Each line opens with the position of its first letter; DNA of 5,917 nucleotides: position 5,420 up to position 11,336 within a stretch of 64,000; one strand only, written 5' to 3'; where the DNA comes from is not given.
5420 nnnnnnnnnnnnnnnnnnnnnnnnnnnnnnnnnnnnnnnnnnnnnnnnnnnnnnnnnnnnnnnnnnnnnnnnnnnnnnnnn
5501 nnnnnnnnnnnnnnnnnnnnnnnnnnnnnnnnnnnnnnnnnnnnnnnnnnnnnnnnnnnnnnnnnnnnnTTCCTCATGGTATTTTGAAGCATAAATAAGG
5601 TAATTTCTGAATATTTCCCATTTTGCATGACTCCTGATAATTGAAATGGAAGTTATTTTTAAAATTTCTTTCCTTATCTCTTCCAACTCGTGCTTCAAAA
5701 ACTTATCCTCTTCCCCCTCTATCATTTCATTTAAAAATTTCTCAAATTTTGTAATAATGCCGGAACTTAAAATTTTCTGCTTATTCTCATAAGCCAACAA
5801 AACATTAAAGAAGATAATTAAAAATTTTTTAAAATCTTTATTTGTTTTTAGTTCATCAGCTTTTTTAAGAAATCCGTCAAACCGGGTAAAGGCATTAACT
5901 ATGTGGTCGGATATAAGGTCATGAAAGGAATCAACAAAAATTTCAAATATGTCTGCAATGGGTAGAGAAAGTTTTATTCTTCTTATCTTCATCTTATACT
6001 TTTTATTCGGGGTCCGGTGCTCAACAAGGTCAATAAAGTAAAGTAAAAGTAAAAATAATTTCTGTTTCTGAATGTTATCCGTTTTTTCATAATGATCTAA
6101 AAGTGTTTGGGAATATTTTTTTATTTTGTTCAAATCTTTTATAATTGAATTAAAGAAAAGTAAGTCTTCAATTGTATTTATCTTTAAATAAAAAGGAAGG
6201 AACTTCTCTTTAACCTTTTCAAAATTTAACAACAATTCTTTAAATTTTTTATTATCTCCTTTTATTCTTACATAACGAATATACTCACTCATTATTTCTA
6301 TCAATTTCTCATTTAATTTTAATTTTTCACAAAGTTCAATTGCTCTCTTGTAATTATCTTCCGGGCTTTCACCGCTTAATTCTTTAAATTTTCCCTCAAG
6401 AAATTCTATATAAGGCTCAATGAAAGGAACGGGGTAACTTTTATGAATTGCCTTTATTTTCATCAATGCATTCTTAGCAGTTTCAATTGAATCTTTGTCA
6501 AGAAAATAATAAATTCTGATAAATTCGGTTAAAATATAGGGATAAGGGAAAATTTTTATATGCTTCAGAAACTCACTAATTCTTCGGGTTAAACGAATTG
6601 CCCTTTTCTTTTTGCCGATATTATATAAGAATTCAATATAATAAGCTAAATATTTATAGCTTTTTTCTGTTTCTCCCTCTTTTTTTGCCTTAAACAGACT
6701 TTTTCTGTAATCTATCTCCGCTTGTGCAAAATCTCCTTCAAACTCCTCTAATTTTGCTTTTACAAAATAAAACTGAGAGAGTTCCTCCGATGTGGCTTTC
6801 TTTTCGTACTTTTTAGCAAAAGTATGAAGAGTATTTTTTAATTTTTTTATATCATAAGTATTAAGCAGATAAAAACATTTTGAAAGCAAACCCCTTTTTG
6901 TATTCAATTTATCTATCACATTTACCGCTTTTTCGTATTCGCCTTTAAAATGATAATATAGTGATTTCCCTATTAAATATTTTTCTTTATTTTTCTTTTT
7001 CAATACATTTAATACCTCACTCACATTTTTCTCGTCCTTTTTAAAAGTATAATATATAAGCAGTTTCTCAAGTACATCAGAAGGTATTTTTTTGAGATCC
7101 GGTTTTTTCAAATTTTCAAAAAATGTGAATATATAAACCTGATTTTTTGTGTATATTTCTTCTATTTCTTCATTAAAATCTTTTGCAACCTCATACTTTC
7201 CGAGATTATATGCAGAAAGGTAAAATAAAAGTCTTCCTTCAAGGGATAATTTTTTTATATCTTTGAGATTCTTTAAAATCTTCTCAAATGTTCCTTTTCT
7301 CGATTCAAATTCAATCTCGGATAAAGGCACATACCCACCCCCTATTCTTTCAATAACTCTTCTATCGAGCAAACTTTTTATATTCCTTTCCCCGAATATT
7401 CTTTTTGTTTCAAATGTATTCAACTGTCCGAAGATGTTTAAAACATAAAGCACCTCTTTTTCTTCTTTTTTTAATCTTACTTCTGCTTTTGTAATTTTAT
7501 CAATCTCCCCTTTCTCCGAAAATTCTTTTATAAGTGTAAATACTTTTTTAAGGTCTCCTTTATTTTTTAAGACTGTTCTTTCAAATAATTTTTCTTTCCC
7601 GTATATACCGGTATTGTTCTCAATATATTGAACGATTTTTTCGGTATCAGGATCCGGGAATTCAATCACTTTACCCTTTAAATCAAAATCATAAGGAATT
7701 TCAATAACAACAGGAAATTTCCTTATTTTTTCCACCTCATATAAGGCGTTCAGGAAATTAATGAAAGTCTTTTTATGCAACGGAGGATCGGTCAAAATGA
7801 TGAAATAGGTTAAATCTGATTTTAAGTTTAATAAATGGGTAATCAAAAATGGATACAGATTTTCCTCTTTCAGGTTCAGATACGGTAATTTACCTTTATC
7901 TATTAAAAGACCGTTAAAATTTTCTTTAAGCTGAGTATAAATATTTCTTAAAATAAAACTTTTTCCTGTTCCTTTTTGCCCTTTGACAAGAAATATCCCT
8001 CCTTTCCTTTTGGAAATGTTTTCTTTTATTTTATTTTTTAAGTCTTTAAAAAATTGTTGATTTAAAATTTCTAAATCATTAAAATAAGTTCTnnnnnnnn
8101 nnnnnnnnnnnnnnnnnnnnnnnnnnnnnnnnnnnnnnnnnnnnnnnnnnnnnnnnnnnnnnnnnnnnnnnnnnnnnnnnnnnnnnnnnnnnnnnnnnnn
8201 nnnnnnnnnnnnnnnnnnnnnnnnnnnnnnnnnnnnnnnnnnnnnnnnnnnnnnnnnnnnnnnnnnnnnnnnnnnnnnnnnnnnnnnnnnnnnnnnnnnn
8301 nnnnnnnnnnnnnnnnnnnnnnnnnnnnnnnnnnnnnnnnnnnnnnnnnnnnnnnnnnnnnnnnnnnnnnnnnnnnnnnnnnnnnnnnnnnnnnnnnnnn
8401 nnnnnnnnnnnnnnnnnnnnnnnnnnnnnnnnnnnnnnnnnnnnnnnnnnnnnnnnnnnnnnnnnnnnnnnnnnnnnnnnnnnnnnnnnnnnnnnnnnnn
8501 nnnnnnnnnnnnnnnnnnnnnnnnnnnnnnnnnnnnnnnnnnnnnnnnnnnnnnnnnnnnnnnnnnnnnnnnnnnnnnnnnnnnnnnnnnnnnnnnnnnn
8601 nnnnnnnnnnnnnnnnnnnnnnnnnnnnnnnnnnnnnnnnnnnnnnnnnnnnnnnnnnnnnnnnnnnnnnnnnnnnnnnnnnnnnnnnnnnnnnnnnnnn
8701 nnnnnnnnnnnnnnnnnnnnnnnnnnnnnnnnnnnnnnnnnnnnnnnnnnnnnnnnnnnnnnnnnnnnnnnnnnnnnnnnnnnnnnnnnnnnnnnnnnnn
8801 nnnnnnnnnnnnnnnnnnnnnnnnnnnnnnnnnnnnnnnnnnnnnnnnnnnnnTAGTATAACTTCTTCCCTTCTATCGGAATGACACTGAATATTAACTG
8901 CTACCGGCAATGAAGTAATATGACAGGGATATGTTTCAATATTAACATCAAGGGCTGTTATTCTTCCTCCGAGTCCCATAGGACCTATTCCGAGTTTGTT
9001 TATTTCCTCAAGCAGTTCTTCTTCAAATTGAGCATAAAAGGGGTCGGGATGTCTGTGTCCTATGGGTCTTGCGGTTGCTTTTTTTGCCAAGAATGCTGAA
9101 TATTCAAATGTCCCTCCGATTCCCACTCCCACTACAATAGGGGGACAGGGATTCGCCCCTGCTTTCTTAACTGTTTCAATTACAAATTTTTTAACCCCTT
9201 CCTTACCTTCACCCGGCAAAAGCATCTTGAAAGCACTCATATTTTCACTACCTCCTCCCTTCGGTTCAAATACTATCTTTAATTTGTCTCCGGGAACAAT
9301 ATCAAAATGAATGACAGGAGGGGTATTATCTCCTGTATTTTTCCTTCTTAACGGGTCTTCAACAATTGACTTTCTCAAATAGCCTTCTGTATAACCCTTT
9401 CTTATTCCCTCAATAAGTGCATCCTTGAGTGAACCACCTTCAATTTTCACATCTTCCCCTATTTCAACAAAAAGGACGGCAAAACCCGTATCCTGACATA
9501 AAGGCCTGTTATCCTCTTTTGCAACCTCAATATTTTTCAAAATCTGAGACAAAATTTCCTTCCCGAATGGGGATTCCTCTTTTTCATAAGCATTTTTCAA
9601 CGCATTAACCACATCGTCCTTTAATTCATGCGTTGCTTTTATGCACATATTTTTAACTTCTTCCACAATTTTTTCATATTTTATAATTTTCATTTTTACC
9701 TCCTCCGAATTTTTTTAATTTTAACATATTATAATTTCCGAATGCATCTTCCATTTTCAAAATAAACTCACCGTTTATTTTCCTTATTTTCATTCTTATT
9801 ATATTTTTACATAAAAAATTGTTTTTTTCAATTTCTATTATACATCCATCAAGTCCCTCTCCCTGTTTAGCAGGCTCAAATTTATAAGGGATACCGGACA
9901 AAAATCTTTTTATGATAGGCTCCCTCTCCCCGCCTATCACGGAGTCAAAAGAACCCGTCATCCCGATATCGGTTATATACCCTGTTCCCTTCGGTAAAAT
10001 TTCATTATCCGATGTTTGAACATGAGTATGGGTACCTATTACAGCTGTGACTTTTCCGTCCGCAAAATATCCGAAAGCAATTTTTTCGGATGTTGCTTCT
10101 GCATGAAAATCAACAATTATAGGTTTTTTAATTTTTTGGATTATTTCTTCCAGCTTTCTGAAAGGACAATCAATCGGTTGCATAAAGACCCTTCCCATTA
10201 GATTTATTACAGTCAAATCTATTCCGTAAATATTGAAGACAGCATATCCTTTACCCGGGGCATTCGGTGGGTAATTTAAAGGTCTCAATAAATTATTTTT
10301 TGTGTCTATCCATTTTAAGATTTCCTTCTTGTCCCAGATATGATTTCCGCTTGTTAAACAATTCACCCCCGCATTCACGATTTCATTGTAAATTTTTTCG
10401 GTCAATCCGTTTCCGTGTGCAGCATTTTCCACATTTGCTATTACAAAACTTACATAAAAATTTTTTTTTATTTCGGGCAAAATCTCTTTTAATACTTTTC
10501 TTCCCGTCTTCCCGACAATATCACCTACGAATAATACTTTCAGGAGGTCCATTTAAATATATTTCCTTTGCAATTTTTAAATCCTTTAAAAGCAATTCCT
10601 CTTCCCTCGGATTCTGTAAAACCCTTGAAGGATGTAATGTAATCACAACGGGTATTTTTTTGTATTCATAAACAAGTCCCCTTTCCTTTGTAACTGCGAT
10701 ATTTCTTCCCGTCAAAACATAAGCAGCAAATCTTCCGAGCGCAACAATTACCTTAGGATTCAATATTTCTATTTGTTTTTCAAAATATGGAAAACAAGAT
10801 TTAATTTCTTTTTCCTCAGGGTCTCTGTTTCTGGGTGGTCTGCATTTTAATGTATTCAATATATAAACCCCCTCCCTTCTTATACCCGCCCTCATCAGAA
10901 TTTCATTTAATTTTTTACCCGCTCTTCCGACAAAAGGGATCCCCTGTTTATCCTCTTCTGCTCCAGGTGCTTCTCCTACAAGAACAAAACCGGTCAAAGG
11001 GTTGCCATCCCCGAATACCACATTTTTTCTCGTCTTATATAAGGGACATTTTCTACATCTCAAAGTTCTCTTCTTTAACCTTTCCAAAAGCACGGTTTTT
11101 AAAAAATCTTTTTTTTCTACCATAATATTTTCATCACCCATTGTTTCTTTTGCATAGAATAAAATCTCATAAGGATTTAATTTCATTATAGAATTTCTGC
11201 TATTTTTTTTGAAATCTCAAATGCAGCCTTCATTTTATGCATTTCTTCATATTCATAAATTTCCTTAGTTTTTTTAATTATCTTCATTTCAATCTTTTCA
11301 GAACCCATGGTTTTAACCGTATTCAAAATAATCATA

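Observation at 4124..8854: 1576-aa fusion of a Ser/Thr kinase, a P-loop NTPase with helical repeats, a GAF domain and a sigma54 activator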

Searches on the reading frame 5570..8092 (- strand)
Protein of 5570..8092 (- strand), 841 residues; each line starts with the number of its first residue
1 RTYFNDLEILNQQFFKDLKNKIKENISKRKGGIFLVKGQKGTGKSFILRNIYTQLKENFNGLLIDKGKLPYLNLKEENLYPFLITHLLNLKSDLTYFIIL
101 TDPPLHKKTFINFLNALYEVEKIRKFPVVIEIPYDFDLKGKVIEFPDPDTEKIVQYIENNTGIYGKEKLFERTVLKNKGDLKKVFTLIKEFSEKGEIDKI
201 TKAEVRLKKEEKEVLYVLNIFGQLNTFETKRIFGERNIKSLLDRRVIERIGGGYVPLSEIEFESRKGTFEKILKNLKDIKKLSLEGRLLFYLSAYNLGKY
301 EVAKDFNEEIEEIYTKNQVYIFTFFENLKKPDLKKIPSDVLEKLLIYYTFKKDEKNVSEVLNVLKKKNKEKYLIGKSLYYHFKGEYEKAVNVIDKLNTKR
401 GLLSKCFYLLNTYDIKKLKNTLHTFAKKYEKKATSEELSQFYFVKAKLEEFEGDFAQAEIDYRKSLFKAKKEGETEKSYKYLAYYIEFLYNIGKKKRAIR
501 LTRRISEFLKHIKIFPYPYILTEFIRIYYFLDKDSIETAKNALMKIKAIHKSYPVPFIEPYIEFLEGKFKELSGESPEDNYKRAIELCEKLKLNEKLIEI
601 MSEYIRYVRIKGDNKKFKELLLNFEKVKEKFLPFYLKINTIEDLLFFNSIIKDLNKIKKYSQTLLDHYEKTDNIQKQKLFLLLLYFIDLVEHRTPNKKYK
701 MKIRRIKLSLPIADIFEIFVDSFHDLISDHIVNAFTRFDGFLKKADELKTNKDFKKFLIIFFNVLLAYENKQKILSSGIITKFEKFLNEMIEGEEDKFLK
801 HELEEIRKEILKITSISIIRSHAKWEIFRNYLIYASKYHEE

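Call 62: predict_structure(alignment_id=A4)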
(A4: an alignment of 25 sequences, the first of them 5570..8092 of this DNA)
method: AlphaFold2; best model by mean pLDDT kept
length: 841 residues; sequences in the alignment: 25
mean_pLDDT: 83.4   pTM: 0.64
mean pLDDT of the five models: 83.4, 82.6, 82.5, 81.6, 81.5
residues with pLDDT >= 90: 336; 70-90: 376; 50-70: 108; < 50: 21
segments of 3 or more residues with pLDDT < 50: 1-7, 198-204, 814-816
pLDDT, mean of each block of 10 residues (from residue 1): 43 88 90 89 86 90 86 78 91 89 89 92 93 82 85 76 67 79 74 56 63 87 86 91 80 76 75 89 87 86 69 67 80 82 87 90 95 94 88 93 94 90 97 94 95 89 95 82 92 87 73 65 83 73 82 79 91 89 94 86 91 91 85 71 92 94 91 91 95 85 92 95 92 93 91 91 88 82 84 65 58 52 63 58 45
secondary structure, 60 per line:
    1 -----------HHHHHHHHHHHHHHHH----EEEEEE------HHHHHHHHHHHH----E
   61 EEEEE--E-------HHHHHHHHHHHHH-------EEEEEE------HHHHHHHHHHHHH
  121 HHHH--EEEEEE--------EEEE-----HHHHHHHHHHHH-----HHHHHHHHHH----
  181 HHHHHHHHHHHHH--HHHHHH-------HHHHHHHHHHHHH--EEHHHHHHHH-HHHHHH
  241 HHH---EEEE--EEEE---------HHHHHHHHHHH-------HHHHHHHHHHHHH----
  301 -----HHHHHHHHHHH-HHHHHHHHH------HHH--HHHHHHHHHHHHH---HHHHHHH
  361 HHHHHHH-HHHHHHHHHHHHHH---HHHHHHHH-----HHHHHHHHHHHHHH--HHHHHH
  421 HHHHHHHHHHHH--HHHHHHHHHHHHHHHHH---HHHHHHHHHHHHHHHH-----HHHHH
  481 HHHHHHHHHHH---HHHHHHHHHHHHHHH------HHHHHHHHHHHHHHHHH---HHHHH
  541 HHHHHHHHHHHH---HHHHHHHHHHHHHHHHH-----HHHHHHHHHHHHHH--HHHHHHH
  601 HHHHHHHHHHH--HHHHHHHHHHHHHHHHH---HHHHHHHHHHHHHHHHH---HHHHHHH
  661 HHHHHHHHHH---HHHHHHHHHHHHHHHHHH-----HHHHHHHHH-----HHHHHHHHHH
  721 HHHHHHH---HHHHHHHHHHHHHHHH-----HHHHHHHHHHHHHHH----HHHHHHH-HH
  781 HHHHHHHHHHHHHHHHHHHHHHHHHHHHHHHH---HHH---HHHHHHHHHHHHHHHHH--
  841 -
elements in order (helices of 4 or more, strands of 3 or more residues): H12-27 E32-37 H44-55 E60-65 H76-88 E96-101 H108-124 E127-132 E141-144 H150-161 H167-176 H181-193 H196-201 H209-221 H226-233 H235-243 E247-250 E253-256 H266-276 H284-296 H306-316 H318-326 H338-350 H354-367 H369-382 H386-393 H399-412 H415-432 H435-451 H455-470 H476-491 H495-509 H516-532 H536-552 H556-572 H578-591 H594-611 H614-630 H634-650 H654-670 H674-691 H697-705 H711-727 H731-746 H752-766 H771-777 H779-812 H822-838

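Call 65: fold_search(model_id=the predicted structure, library=pdb)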
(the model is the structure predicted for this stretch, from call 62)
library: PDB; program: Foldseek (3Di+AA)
matches with E <= 10: 1575; with E <= 0.001: 118
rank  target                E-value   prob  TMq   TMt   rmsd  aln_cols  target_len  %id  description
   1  6mfv_A                8.9e-09  1.00  0.20  0.25  21.7       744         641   15  Crystal structure of the Signal Transduction ATPase with Numerous Domains (STAND) protein with a tetratricopeptide rep (released 2019-02-20)
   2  9rtt_Q                1.7e-07  1.00  0.22  0.21  41.0       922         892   12  Activated Elongation Complex with IWS1 and ELOF1 (released 2025-09-03)
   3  9zjv_A                2.9e-07  1.00  0.16  0.13  21.3       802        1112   11  Human sterile alpha motif domain-containing protein 9 (SAMD9), asymmetric dimer "wing" shape (released 2026-02-25)
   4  5l9u_O                9.8e-07  1.00  0.38  0.46  17.5       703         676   12  Model of human Anaphase-promoting complex/Cyclosome (APC/C-CDH1) with a cross linked Ubiquitin variant-substrate-UBE2C (released 2016-09-14)
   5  9hvq_Q                9.8e-07  1.00  0.23  0.22  43.5       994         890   12  Structure of the transcribing Pol II-DSIF-PAF-SPT6-RECQL5 complex (released 2025-07-16)
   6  9zjr                  1.3e-06  1.00  0.17  0.15  21.7       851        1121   11  Human sterile alpha motif domain-containing protein 9 (SAMD9), monomer (released 2026-02-25)
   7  8dgc_A                1.3e-06  1.00  0.16  0.09  26.2       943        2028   11  Avs3 bound to phage PhiV-1 terminase (released 2022-08-03)
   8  9zjs_A                3.1e-06  1.00  0.17  0.14  21.5       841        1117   12  Human sterile alpha motif domain-containing protein 9 (SAMD9), asymmetric dimer "shell" shape (released 2026-02-25)
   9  7xn7_q                4.8e-06  1.00  0.23  0.21  26.0       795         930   12  RNA polymerase II elongation complex containing Spt4/5, Elf1, Spt6, Spn1 and Paf1C (released 2022-09-07)
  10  6q6g_O                5.2e-06  1.00  0.38  0.45  17.5       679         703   11  Cryo-EM structure of the APC/C-Cdc20-Cdk2-cyclinA2-Cks2 complex, the D1 box class (released 2019-09-11)
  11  7dkh_A                6.6e-06  1.00  0.27  0.26  33.6       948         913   13  Crystal structure of the Ctr9/Paf1/Cdc73/Rtf1 quaternary complex (released 2021-11-24)
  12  8q9t_E                1.5e-05  1.00  0.22  0.19  36.9       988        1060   11  CryoEM structure of a S. Cerevisiae Ski238 complex bound to RNA (released 2023-11-29)
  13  4ui9_O                1.6e-05  1.00  0.39  0.46  18.1       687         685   12  Atomic structure of the human Anaphase-Promoting Complex (released 2015-06-17)
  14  5g04_O                1.6e-05  1.00  0.37  0.44  17.8       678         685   13  Structure of the human APC-Cdc20-Hsl1 complex (released 2016-05-25)
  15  5a31_O                1.6e-05  1.00  0.39  0.46  18.2       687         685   12  Structure of the human APC-Cdh1-Hsl1-UbcH10 complex. (released 2015-11-18)
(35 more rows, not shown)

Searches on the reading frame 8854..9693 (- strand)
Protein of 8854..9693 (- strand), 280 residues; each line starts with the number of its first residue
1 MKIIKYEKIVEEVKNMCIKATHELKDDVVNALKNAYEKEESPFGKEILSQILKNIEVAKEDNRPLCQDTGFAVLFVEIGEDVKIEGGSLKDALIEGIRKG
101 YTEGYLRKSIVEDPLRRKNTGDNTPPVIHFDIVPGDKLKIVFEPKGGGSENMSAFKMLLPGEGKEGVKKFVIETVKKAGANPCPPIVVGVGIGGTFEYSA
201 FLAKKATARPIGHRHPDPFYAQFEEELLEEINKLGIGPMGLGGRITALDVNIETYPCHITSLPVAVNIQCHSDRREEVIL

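Call 7: search_protein_families(library=pfam, proteins=[window:8854-9693:-], max_evalue=0.001)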
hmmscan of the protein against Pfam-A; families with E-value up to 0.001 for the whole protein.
window:8854-9693:- (280 aa): 1 family
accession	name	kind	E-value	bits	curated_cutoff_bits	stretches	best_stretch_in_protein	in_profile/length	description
PF05681.19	Fumerase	-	5.9e-121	403.3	25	1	11-278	2-269/270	Fumarate hydratase (Fumerase)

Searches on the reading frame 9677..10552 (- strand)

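Call 7: search_protein_families(library=pfam, proteins=[window:9677-10552:-], max_evalue=0.001)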
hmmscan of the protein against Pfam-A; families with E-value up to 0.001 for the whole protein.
window:9677-10552:- (292 aa): 2 families
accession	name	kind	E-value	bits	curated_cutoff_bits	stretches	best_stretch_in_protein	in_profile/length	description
PF13277.11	YmdB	-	1.4e-104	349.3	27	1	7-253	1-252/253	YmdB-like protein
PF00149.33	Metallophos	-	1.3e-07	32.7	21.5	1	4-178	1-190/191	Calcineurin-like phosphoesterase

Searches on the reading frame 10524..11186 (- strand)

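Call 7: search_protein_families(library=pfam, proteins=[window:10524-11186:-], max_evalue=0.001)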
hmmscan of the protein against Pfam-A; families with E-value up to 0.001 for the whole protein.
window:10524-11186:- (221 aa): 1 family
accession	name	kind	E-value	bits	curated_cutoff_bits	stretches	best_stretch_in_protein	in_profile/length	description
PF03167.25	UDG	-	5.3e-36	124.2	24.3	1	58-197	1-129/141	Uracil DNA glycosylase superfamily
